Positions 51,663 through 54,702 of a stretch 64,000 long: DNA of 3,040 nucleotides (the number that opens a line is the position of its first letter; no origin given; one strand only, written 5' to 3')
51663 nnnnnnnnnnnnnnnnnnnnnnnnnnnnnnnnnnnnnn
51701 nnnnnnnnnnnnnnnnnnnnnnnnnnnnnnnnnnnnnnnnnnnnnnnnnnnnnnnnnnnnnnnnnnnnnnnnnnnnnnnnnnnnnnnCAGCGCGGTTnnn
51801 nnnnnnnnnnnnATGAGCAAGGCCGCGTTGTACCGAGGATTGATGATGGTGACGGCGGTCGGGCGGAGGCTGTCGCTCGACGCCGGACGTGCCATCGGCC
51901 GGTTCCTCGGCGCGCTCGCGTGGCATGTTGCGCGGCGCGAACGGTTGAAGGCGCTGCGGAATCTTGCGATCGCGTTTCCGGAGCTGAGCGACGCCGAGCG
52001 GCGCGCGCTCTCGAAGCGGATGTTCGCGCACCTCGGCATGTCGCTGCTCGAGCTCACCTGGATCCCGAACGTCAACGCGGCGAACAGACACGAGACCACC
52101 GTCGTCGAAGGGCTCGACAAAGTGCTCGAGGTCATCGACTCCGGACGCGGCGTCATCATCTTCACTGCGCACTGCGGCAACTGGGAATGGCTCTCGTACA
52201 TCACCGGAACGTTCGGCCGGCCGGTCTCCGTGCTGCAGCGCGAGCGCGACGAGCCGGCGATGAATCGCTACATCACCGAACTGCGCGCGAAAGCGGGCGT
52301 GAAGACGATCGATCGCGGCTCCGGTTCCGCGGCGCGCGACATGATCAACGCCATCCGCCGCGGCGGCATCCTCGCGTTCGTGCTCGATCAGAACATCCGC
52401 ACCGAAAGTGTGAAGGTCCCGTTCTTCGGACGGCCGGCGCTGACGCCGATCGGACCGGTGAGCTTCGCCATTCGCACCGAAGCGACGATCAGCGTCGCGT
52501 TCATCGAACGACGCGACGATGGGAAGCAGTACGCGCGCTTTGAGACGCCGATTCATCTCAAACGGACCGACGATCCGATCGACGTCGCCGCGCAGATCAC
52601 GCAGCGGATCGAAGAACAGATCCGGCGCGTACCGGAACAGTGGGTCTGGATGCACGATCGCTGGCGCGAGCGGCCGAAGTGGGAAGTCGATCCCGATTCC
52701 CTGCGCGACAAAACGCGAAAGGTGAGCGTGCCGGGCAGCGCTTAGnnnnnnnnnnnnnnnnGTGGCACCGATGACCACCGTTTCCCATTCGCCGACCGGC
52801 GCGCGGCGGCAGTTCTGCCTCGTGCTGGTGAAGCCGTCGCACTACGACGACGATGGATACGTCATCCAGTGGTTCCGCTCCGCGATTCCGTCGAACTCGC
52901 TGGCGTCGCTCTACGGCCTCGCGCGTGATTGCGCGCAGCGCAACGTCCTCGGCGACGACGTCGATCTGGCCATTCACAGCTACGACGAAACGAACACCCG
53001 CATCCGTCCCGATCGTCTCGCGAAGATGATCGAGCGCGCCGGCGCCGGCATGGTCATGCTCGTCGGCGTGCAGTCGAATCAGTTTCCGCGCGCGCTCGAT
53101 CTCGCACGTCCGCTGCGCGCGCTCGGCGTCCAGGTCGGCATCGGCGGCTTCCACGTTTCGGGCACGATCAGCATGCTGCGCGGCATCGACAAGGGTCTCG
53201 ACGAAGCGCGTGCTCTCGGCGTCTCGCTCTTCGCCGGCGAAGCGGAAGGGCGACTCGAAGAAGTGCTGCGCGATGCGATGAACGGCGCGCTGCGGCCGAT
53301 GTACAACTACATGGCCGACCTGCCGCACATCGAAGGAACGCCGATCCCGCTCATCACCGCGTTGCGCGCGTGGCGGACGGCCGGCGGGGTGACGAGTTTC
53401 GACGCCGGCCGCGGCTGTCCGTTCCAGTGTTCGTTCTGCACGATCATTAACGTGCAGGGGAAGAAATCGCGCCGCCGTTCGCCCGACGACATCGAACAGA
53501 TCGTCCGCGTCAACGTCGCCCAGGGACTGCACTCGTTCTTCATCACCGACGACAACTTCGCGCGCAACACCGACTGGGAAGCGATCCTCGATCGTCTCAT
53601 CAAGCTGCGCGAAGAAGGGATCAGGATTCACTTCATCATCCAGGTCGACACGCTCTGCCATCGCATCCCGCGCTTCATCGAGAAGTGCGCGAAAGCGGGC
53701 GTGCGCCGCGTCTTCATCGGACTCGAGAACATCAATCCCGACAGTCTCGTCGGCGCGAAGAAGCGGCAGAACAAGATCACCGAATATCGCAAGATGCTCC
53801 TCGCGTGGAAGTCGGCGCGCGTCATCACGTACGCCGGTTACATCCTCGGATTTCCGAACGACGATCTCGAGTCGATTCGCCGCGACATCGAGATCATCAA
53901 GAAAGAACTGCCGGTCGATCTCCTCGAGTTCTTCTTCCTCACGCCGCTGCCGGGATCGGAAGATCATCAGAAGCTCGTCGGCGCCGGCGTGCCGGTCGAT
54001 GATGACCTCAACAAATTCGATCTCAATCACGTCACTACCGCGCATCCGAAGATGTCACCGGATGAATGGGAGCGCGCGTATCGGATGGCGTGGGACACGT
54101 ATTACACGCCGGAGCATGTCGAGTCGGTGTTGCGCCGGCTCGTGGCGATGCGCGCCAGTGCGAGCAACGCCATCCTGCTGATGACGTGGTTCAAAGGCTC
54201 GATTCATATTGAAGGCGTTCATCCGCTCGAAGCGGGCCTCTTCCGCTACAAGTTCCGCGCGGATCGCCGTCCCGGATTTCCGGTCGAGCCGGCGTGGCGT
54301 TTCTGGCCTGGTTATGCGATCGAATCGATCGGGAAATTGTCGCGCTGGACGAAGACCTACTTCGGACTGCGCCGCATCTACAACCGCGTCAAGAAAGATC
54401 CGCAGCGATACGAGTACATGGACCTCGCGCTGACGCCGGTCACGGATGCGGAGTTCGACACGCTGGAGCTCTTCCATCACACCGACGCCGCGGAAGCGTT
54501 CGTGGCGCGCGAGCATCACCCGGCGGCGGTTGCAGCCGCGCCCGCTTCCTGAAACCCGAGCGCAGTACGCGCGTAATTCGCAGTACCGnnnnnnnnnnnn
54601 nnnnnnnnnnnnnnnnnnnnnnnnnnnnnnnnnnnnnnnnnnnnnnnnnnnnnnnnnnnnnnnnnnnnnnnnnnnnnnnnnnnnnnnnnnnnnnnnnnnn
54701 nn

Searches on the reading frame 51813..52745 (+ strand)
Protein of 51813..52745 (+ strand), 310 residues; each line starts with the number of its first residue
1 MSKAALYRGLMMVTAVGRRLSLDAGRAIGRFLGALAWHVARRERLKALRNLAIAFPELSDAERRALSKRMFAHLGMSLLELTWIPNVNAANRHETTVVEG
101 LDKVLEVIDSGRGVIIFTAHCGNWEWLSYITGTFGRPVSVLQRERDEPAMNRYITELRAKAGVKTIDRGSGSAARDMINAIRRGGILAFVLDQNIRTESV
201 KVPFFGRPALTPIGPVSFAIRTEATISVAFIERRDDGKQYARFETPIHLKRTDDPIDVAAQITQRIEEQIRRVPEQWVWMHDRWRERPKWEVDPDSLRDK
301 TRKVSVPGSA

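Call 83: search_protein_families(library=pfam, proteins=[window:51813-52745:+], max_evalue=0.0001)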
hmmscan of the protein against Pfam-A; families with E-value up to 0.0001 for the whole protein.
window:51813-52745:+ (310 aa): 1 family
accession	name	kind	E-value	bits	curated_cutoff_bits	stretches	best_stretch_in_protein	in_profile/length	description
PF03279.18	Lip_A_acyltrans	-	1.2e-52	179.4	22.3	1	10-285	23-294/295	Bacterial lipid A biosynthesis acyltransferase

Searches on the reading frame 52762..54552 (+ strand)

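Call 83: search_protein_families(library=pfam, proteins=[window:52762-54552:+], max_evalue=0.0001)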
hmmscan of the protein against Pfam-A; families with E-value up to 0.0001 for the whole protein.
window:52762-54552:+ (596 aa): 1 family
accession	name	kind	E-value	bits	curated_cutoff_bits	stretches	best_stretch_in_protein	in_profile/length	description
PF04055.27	Radical_SAM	-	5.7e-20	72.6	29.5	1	216-376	4-163/166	Radical SAM superfamily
